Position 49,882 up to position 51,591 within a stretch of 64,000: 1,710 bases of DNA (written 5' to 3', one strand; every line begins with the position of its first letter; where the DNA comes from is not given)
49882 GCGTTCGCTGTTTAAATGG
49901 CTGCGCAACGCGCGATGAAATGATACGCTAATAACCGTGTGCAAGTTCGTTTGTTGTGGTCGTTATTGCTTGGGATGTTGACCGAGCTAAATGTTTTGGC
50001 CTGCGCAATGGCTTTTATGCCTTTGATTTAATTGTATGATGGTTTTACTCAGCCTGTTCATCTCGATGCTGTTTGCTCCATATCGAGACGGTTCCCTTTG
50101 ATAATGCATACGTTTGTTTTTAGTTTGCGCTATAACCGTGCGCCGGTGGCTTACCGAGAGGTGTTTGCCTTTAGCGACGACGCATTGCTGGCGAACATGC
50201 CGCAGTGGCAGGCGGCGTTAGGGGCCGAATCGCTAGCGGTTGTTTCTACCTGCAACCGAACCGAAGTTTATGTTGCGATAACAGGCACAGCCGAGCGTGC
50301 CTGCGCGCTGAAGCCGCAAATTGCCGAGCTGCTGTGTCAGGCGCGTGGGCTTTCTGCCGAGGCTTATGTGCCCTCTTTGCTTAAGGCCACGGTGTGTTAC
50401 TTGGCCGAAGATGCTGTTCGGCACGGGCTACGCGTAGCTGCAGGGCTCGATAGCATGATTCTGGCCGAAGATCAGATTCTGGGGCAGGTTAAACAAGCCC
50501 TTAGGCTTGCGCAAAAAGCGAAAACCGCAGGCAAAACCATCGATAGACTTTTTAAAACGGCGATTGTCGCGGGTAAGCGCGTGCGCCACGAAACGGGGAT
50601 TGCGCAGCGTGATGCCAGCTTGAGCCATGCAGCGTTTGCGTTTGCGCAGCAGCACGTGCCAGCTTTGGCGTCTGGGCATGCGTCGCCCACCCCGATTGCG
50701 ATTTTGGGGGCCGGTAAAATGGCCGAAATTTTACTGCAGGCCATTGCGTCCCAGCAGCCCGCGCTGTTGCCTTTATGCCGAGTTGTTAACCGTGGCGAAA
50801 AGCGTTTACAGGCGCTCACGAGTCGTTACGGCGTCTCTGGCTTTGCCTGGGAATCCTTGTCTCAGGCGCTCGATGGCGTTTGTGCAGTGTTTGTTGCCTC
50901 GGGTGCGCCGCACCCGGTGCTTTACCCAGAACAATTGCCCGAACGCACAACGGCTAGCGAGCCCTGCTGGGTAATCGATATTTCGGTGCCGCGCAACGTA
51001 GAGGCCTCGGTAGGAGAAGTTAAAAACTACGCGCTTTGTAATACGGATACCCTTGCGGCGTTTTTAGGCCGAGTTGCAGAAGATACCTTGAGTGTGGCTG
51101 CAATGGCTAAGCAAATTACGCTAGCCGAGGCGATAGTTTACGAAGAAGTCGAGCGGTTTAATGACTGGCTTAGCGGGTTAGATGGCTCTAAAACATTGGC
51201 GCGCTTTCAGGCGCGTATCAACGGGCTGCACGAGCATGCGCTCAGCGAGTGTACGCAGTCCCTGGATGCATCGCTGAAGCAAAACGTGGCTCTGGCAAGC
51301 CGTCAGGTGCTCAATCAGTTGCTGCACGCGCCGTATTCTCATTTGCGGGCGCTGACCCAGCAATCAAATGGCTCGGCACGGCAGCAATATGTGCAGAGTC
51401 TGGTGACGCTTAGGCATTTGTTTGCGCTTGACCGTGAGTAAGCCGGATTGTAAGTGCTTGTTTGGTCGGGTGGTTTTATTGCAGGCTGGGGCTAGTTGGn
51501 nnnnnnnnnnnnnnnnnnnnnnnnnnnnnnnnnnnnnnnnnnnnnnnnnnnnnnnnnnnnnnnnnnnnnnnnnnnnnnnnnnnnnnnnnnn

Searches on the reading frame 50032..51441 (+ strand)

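Call 59: search_protein_families(library=pfam, proteins=[window:50032-51441:+], max_evalue=0.001)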
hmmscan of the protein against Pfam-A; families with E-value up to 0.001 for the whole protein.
window:50032-51441:+ (469 aa): 4 families
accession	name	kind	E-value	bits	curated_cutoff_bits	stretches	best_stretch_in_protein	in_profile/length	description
PF05201.20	GlutR_N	-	2.7e-41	141.3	27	1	31-188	2-151/151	Glutamyl-tRNAGlu reductase, N-terminal domain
PF01488.26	Shikimate_DH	-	2.2e-17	63.9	24.3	1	220-342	13-136/138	Shikimate / quinate 5-dehydrogenase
PF00745.25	GlutR_dimer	-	7.6e-13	49.1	22.9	1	365-465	2-98/99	Glutamyl-tRNAGlu reductase, dimerisation domain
PF03807.23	F420_oxidored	-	7.9e-05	23.6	21.6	1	222-318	2-92/94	NADP oxidoreductase coenzyme F420-dependent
